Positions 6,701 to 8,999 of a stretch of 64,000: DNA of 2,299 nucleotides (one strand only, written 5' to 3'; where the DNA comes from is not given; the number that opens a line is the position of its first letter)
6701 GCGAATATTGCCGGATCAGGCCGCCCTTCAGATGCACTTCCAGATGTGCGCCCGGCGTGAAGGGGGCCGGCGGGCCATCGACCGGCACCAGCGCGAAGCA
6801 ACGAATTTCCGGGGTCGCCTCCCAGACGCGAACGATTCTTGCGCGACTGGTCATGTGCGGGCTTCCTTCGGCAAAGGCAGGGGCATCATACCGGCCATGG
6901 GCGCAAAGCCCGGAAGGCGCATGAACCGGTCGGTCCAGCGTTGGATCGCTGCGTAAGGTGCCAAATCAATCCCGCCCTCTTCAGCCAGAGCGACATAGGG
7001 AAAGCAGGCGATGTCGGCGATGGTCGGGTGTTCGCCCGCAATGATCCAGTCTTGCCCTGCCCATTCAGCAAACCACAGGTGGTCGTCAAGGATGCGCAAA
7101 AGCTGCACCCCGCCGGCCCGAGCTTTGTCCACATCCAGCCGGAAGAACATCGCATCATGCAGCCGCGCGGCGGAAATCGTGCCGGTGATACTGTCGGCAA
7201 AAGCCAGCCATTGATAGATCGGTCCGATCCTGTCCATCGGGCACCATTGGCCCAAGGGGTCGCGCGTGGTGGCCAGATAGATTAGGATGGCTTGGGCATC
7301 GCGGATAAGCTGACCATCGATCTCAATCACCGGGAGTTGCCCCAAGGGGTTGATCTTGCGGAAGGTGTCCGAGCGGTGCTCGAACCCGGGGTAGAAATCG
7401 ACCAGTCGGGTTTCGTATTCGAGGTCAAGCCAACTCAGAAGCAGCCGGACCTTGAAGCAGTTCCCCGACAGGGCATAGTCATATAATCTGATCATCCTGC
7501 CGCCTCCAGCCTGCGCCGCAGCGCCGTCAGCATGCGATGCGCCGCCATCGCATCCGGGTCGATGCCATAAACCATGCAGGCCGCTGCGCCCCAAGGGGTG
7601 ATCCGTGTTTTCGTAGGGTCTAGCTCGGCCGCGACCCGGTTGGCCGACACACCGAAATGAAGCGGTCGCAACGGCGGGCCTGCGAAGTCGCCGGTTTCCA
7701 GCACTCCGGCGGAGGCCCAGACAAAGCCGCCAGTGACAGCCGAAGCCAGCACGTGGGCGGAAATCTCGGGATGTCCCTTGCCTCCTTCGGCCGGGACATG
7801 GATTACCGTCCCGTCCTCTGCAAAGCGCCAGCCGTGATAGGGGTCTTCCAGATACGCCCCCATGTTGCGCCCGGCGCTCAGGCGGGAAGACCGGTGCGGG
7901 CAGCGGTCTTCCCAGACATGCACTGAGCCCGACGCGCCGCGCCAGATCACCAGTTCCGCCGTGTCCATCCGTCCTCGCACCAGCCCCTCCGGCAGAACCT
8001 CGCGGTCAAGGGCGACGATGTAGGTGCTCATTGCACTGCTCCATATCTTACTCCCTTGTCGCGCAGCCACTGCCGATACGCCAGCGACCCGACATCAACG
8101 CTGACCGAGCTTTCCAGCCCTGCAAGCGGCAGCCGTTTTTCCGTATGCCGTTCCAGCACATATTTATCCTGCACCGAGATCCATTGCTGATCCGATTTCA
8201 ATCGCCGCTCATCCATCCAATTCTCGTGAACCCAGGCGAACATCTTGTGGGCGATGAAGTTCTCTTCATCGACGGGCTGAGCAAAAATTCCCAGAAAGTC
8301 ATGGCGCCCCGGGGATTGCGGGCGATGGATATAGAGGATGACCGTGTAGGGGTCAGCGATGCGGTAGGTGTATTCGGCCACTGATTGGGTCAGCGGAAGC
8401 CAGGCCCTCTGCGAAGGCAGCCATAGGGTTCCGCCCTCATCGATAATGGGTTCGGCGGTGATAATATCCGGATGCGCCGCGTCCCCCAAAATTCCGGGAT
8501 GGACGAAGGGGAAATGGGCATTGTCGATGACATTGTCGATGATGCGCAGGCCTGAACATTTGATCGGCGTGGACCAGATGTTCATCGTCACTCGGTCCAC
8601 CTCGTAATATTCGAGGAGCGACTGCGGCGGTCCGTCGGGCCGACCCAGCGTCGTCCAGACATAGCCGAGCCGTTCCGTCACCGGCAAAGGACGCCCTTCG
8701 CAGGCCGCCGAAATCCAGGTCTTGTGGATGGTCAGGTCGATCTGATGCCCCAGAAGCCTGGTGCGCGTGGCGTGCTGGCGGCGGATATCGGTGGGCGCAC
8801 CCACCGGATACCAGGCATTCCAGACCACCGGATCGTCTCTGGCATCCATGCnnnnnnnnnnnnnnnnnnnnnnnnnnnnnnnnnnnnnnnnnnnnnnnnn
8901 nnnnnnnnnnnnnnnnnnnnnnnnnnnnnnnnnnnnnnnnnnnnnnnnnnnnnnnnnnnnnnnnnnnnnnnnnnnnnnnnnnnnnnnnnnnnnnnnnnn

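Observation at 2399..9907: Duplicated 'stand-alone Rieske / Rieske-less oxygenase / GST' modules with a shared reductase: a split NdmCDE-like GST-dependent oxygenase architecture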

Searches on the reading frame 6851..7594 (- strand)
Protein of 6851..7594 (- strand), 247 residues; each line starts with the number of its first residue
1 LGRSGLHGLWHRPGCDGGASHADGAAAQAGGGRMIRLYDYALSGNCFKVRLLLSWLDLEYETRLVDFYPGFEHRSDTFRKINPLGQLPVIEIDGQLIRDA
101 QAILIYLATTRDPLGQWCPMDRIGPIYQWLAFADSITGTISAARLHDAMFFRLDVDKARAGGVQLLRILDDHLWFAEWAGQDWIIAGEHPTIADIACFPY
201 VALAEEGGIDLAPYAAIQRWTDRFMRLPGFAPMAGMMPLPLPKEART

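Call 3: search_protein_families(library=pfam, proteins=[window:6851-7594:-], max_evalue=0.01)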
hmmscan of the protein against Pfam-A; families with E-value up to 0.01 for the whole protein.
window:6851-7594:- (247 aa): 6 families
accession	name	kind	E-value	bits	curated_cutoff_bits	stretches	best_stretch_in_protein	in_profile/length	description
PF13417.12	GST_N_3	-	1.7e-13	51.1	22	1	37-110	1-70/75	Glutathione S-transferase, N-terminal domain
PF13409.12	GST_N_2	-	5.7e-13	49.7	25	1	43-109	2-69/70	Glutathione S-transferase, N-terminal domain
PF02798.26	GST_N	-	9.9e-12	45.5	20.9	1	36-108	4-75/76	Glutathione S-transferase, N-terminal domain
PF00043.30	GST_C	-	0.0001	22.9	20.7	1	180-228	44-93/93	Glutathione S-transferase, C-terminal domain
PF13410.11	GST_C_2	-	0.0012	19.4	24.9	1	158-223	7-69/69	Glutathione S-transferase, C-terminal domain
PF17172.10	GST_N_4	-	0.0056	17.8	30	0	73-111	21-59/99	Glutathione S-transferase N-terminal domain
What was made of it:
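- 6851..7495 (-): GST2, an NdmE-like GST-fold protein (214 aa). GST_N domains (call 3).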

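Call 4: search_protein_families(library=ncbifam, proteins=[window:6851-7594:-], max_evalue=0.01)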
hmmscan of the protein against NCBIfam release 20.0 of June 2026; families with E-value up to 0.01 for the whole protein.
window:6851-7594:- (247 aa): 4 families
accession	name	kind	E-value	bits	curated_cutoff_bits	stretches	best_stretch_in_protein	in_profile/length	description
TIGR01262.1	maiA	equivalog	3.5e-17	62.7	171.05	2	37-112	2-78/211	maleylacetoacetate isomerase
NF010579.0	PRK13972.1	equivalog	3.1e-10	39.9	332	1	34-228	1-197/215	GSH-dependent disulfide bond oxidoreductase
NF050814.1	FtsZBindFzlA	equivalog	8.1e-07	29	300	1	35-233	5-209/228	FtsZ-binding protein FzlA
NF007831.0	PRK10542.1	equivalog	7.1e-06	25.7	198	1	58-228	23-189/201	glutathione transferase GstA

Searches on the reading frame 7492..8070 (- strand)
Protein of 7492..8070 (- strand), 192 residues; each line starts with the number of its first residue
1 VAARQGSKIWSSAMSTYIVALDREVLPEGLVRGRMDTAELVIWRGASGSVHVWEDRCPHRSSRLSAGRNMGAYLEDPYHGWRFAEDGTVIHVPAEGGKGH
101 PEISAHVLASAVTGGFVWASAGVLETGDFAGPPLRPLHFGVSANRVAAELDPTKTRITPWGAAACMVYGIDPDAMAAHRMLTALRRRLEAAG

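Call 3: search_protein_families(library=pfam, proteins=[window:7492-8070:-], max_evalue=0.01)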
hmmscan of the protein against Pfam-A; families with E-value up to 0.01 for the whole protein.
window:7492-8070:- (192 aa): 1 family
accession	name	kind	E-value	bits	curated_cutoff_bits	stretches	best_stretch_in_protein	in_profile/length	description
PF00355.32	Rieske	-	3.4e-15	56.1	20.3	1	17-96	3-82/88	Rieske [2Fe-2S] domain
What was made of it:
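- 7492..8031 (-): Rsk2, a Rieske-fold protein that lacks the second Cys ligand (CPH...YLEDPYH; 179 aa). Rieske domain, E 3e-15 (call 3).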

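Call 4: search_protein_families(library=ncbifam, proteins=[window:7492-8070:-], max_evalue=0.01)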
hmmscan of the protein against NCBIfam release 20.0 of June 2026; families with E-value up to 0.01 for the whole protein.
window:7492-8070:- (192 aa): 6 families
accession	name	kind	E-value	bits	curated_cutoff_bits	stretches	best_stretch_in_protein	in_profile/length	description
NF052579.1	BetMthstMoxSdmAMthl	equivalog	4.6e-13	48.9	600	1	11-118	13-123/351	4beta-methylsterol monooxygenase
NF058607.1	GlBtMonoOxGbcA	equivalog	1.7e-06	26.7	670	1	38-119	79-163/420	glycine betaine monooxygenase oxygenase subunit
NF042946.1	3PPDioc_HcaE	equivalog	2.2e-05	23.7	830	1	35-95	59-120/450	3-phenylpropionate/cinnamic acid dioxygenase subunit alpha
NF041684.1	ant_diox_AndAc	equivalog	4.3e-05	22.3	750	1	20-98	51-131/418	anthranilate 1,2-dioxygenase large subunit AndAc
TIGR03229.1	benzo_1_2_benA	equivalog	0.0014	17.6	780.95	1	35-102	59-127/433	benzoate 1,2-dioxygenase large subunit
TIGR03228.1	anthran_1_2_A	equivalog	0.0045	15.7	671.9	1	31-97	55-122/438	anthranilate 1,2-dioxygenase large subunit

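Call 45: find_homologous_proteins(query=window:7492-8031:-, max_evalue=1e-10)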
Query window:7492-8031:- (179 aa): 50 proteins with E <= 1e-10 among 381 candidates.
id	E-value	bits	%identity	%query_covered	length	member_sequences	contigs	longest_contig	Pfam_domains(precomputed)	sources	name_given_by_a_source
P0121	1.2e-115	402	99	100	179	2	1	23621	PF00355.33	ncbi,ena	-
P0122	8.9e-63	229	60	98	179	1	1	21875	PF00355.33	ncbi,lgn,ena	-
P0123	8.6e-60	220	58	98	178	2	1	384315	PF00355.33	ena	-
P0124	3.5e-58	215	63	91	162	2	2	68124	PF00355.33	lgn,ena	-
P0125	3.6e-58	214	57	99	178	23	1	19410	PF00355.33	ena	-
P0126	7.4e-56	207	55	93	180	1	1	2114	PF00355.33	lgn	-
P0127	1.7e-50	189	51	99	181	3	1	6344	PF00355.33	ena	-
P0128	8.6e-46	174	51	98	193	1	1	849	PF00355.33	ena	-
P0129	3.4e-44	169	48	98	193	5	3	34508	PF00355.33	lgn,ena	-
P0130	5.8e-44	168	50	99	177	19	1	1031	PF00355.33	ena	-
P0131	1.1e-43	167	48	99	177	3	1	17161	PF00355.33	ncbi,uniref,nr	ncbi:Rieske 2Fe-2S domain-containing protein [Leisingera sp.]|uniref:Rieske 2Fe-2S domain-containing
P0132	2.0e-43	166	48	99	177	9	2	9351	PF00355.33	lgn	-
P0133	4.7e-43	165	49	94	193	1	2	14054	PF00355.33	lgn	-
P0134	5.7e-42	162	47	96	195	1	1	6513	PF00355.33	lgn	-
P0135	6.2e-42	162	53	84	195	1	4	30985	PF00355.33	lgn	-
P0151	2.2e-31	127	41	96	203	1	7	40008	PF00355.33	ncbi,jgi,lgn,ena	jgi:nitrite reductase/ring-hydroxylating ferredoxin subunit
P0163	2.3e-22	98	42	82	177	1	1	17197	PF00355.33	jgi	jgi:nitrite reductase/ring-hydroxylating ferredoxin subunit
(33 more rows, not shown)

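Call 47: find_encoding_contigs(protein=P0151, flank=8000, max_places=2)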
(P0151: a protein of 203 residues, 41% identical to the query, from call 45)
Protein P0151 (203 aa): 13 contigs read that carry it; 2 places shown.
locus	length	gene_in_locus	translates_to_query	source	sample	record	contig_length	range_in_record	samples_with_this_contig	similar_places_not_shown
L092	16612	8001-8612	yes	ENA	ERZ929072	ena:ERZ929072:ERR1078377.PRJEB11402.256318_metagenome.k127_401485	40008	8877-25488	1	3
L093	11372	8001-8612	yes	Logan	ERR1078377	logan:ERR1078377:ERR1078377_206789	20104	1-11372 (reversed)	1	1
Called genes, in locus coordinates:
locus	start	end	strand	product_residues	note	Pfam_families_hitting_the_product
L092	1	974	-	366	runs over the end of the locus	PF02653:BPD_transp_2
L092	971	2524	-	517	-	PF00005:ABC_tran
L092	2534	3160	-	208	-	PF02798:GST_N, PF13417:GST_N_3, PF13409:GST_N_2, PF13410:GST_C_2, PF00043:GST_C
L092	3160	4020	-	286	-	PF19112:VanA_C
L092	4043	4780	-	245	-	PF00355:Rieske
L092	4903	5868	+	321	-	PF00126:HTH_1, PF03466:LysR_substrate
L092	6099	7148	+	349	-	PF00355:Rieske, PF19112:VanA_C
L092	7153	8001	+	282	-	PF19112:VanA_C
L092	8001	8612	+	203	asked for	PF00355:Rieske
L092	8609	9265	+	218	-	PF02798:GST_N, PF13417:GST_N_3, PF13409:GST_N_2, PF13410:GST_C_2 (faint)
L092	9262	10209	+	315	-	PF00175:NAD_binding_1 (faint), PF00111:Fer2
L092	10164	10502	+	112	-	-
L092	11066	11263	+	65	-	-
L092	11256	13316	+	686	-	PF00239:Resolvase, PF07508:Recombinase, PF13408:Zn_ribbon_recom (weak)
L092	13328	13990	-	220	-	PF13276:HTH_21, PF00665:rve, PF13683:rve_3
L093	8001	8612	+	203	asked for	PF00355:Rieske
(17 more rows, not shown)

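Call 48: find_encoding_contigs(protein=P0129, flank=8000, max_places=2)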
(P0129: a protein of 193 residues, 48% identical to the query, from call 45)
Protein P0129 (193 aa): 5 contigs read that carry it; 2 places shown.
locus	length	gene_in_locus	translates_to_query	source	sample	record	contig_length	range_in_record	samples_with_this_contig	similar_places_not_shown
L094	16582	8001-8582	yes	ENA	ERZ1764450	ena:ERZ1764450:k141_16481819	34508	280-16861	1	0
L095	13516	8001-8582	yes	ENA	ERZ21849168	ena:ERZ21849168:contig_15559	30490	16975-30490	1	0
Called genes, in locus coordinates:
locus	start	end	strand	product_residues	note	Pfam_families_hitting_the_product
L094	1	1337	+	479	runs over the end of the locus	PF00171:Aldedh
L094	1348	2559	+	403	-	PF00067:p450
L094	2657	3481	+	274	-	PF23023:Anti-Pycsar_Apyc1, PF00753:Lactamase_B, PF12706:Lactamase_B_2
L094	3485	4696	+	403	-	PF07690:MFS_1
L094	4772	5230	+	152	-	PF22036:MoaF_like (weak)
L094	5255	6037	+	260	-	PF00106:adh_short, PF01370:Epimerase (weak), PF13561:adh_short_C2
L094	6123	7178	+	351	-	PF00355:Rieske, PF19112:VanA_C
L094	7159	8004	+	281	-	PF19112:VanA_C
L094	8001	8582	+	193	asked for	PF00355:Rieske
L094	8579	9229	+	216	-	PF02798:GST_N, PF13417:GST_N_3, PF13409:GST_N_2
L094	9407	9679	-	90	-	-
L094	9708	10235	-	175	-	PF19502:DUF6036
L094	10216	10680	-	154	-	-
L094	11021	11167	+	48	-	-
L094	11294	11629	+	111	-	PF02661:Fic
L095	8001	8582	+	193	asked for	PF00355:Rieske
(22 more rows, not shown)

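Call 49: find_encoding_contigs(protein=P0163, flank=8000, max_places=2)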
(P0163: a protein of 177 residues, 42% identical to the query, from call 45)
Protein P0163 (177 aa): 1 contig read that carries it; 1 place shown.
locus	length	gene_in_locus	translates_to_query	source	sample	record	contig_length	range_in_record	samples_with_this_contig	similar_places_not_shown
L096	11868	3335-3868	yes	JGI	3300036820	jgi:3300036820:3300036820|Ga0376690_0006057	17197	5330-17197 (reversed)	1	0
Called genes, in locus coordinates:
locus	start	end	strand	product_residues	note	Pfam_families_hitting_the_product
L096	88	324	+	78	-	-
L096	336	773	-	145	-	PF00072:Response_reg (faint)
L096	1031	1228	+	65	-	-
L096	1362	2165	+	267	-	PF00355:Rieske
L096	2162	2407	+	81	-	-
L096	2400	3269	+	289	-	PF19112:VanA_C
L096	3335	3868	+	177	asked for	PF00355:Rieske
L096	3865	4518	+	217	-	PF02798:GST_N, PF13417:GST_N_3, PF13409:GST_N_2, PF00043:GST_C (weak), PF13410:GST_C_2 (weak)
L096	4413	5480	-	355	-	PF00126:HTH_1, PF03466:LysR_substrate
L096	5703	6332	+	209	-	PF00355:Rieske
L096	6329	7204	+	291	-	PF19112:VanA_C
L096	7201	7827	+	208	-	PF02798:GST_N, PF13417:GST_N_3, PF13409:GST_N_2, PF00043:GST_C (weak), PF13410:GST_C_2 (weak)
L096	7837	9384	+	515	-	PF00005:ABC_tran, PF13304:AAA_21 (faint), PF00005:ABC_tran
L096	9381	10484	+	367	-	PF02653:BPD_transp_2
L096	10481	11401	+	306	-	PF02653:BPD_transp_2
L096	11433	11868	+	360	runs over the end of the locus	PF02608:Bmp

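Call 60: predict_structure(alignment_id=A2)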
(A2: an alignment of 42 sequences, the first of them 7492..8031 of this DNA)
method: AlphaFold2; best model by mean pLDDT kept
length: 179 residues; sequences in the alignment: 42
mean_pLDDT: 96.8   pTM: 0.90
mean pLDDT of the five models: 96.8, 96.7, 96.6, 96.3, 95.5
residues with pLDDT >= 90: 172; 70-90: 6; 50-70: 1; < 50: 0
segments of 3 or more residues with pLDDT < 50: none
pLDDT, mean of each block of 10 residues (from residue 1): 94 98 97 98 92 98 97 98 97 98 97 94 98 97 97 98 97 96
secondary structure, 60 per line:
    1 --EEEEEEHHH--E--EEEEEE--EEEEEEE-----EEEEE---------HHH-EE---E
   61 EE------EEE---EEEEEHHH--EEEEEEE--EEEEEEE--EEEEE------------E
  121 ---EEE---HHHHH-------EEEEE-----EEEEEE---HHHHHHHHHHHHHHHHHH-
elements in order: E3-8 E17-22 E25-31 E37-41 E60-62 E69-71 E75-79 E85-91 E94-100 E103-107 E124-126 H130-134 E142-146 E152-157 H161-178

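Call 64: fold_search(model_id=the predicted structure, library=pdb)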
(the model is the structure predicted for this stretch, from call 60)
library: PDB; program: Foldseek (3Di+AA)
matches with E <= 10: 265; with E <= 0.001: 186
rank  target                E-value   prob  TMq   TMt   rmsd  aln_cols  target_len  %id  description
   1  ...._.                4.6e-11  1.00  0.75  0.45   4.1       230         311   18  Structure of the Rieske non-heme iron oxygenase GxtA (released 2020-06-17)
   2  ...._A                6.0e-11  1.00  0.68  0.39   2.2       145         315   26  Structure of the Rieske Non-heme Iron Oxygenase GxtA Pressurized with Xenon (released 2022-01-19)
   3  7szh_A                8.2e-11  1.00  0.68  0.39   2.1       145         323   26  Structure of the Rieske Non-heme Iron Oxygenase SxtT with beta-saxitoxinol Bound (released 2022-01-19)
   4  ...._B                8.6e-11  1.00  0.67  0.38   2.5       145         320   26  Structure of the Rieske non-heme iron oxygenase GxtA with dideoxysaxitoxin bound (released 2020-06-17)
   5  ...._B                8.6e-11  1.00  0.67  0.39   2.6       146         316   25  Structure of the Rieske Non-heme Iron Oxygenase GxtA Pressurized with Xenon (released 2022-01-19)
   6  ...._C                9.1e-11  1.00  0.68  0.38   2.2       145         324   26  Structure of the Rieske non-heme iron oxygenase GxtA with dideoxysaxitoxin bound (released 2020-06-17)
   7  6wn3_A                1.1e-10  1.00  0.68  0.39   2.1       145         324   26  Structure of the Rieske non-heme iron oxygenase SxtT (released 2020-06-17)
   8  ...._B                1.2e-10  1.00  0.68  0.39   2.2       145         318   26  Structure of the Rieske Non-heme Iron Oxygenase GxtA with beta-Saxitoxinol Bound (released 2022-01-19)
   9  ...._A                1.3e-10  1.00  0.67  0.39   2.3       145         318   25  Structure of the Rieske Non-heme Iron Oxygenase GxtA with beta-Saxitoxinol Bound (released 2022-01-19)
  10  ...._A                1.3e-10  1.00  0.71  0.42   5.9       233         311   17  Structure of the Rieske non-heme iron oxygenase GxtA with dideoxysaxitoxin bound (released 2020-06-17)
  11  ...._C                1.3e-10  1.00  0.67  0.38   6.4       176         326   22  Structure of the Rieske Non-heme Iron Oxygenase GxtA with beta-Saxitoxinol Bound (released 2022-01-19)
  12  6wn3_C                1.3e-10  1.00  0.74  0.44   5.5       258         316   18  Structure of the Rieske non-heme iron oxygenase SxtT (released 2020-06-17)
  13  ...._C                1.5e-10  1.00  0.67  0.38   2.2       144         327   26  Structure of the Rieske Non-heme Iron Oxygenase GxtA Pressurized with Xenon (released 2022-01-19)
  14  6wnb_B                1.7e-10  1.00  0.69  0.38   2.2       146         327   27  Structure of the Rieske non-heme iron oxygenase SxtT with dideoxysaxitoxin bound (released 2020-06-17)
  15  6wnb_C                1.7e-10  1.00  0.78  0.46   4.7       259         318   18  Structure of the Rieske non-heme iron oxygenase SxtT with dideoxysaxitoxin bound (released 2020-06-17)
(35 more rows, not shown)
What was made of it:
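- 7492..8031 (-): AlphaFold2 pLDDT 96.8 with an RO-alpha-like fold (calls 60, 64).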

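Call 79: search_protein_representatives(alignment_id=A2)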
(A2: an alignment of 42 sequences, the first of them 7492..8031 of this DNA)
Query: 42 sequences, 200 profile positions. Proteins with E-value up to 0.001 (for the whole library): 12666; up to 1e-10: 3947; up to 1e-30: 47. The best 150 are listed.
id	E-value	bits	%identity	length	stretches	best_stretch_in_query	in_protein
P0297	1.6e-77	276.2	-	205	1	4-197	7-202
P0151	3.9e-77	274.9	-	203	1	4-198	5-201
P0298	1.1e-72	260.4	-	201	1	3-198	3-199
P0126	8.2e-68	244.5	-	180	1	4-197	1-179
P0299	4.7e-66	238.8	-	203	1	3-197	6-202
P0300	6.3e-65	235.1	-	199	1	3-196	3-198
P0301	1.0e-62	227.9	-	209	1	4-199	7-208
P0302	5.6e-57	209.1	-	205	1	5-198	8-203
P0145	1.8e-53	197.7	-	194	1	3-142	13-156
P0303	8.7e-41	156.2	-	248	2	4-170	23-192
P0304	1.0e-40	156.0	-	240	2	4-170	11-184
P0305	1.4e-39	152.3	-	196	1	3-197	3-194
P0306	3.1e-38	147.9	-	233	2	3-146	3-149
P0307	9.5e-37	143.1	-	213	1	5-198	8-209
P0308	2.3e-35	138.5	-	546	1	3-197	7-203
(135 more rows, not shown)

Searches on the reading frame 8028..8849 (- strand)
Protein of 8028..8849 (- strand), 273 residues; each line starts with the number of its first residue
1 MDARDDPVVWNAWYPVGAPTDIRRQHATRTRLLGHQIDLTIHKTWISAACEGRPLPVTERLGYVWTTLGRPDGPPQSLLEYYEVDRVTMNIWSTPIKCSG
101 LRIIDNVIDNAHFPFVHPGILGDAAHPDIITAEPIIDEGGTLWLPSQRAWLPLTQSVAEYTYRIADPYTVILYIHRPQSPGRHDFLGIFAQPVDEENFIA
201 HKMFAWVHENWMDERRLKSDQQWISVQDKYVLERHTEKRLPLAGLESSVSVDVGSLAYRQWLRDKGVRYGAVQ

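Call 3: search_protein_families(library=pfam, proteins=[window:8028-8849:-], max_evalue=0.01)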
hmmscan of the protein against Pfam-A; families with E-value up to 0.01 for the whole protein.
window:8028-8849:- (273 aa): 1 family
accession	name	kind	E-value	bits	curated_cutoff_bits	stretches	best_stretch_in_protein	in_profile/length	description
PF19112.6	VanA_C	-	1.1e-13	52.2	23.5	1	97-263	2-188/193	Vanillate O-demethylase oxygenase C-terminal domain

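Call 4: search_protein_families(library=ncbifam, proteins=[window:8028-8849:-], max_evalue=0.01)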
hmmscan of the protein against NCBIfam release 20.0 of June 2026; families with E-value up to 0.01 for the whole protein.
window:8028-8849:- (273 aa): 0 families

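Call 6: search_solved_structures(query=window:8028-8849:-, max_evalue=1, show_alignments=2)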
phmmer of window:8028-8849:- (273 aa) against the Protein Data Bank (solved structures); distinct sequences matched with E-value up to 1: 6.
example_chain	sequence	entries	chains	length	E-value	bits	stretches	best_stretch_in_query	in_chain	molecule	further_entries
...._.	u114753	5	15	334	4.5e-20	75.1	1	25-271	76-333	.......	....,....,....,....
6wn3_A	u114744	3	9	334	1.2e-18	70.4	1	25-271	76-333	SxtT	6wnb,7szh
6icp_A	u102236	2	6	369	2.3e-08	36.6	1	102-264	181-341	Methylxanthine N1-demethylase NdmA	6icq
6icl_A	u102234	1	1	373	3.9e-08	35.9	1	102-265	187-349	Methylxanthine N3-demethylase NdmB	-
6ick_A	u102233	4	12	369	6.6e-08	35.1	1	102-264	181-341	Methylxanthine N1-demethylase NdmA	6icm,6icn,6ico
7qwt_A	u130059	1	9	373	0.11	14.7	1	47-122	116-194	Rieske (2Fe-2S) domain protein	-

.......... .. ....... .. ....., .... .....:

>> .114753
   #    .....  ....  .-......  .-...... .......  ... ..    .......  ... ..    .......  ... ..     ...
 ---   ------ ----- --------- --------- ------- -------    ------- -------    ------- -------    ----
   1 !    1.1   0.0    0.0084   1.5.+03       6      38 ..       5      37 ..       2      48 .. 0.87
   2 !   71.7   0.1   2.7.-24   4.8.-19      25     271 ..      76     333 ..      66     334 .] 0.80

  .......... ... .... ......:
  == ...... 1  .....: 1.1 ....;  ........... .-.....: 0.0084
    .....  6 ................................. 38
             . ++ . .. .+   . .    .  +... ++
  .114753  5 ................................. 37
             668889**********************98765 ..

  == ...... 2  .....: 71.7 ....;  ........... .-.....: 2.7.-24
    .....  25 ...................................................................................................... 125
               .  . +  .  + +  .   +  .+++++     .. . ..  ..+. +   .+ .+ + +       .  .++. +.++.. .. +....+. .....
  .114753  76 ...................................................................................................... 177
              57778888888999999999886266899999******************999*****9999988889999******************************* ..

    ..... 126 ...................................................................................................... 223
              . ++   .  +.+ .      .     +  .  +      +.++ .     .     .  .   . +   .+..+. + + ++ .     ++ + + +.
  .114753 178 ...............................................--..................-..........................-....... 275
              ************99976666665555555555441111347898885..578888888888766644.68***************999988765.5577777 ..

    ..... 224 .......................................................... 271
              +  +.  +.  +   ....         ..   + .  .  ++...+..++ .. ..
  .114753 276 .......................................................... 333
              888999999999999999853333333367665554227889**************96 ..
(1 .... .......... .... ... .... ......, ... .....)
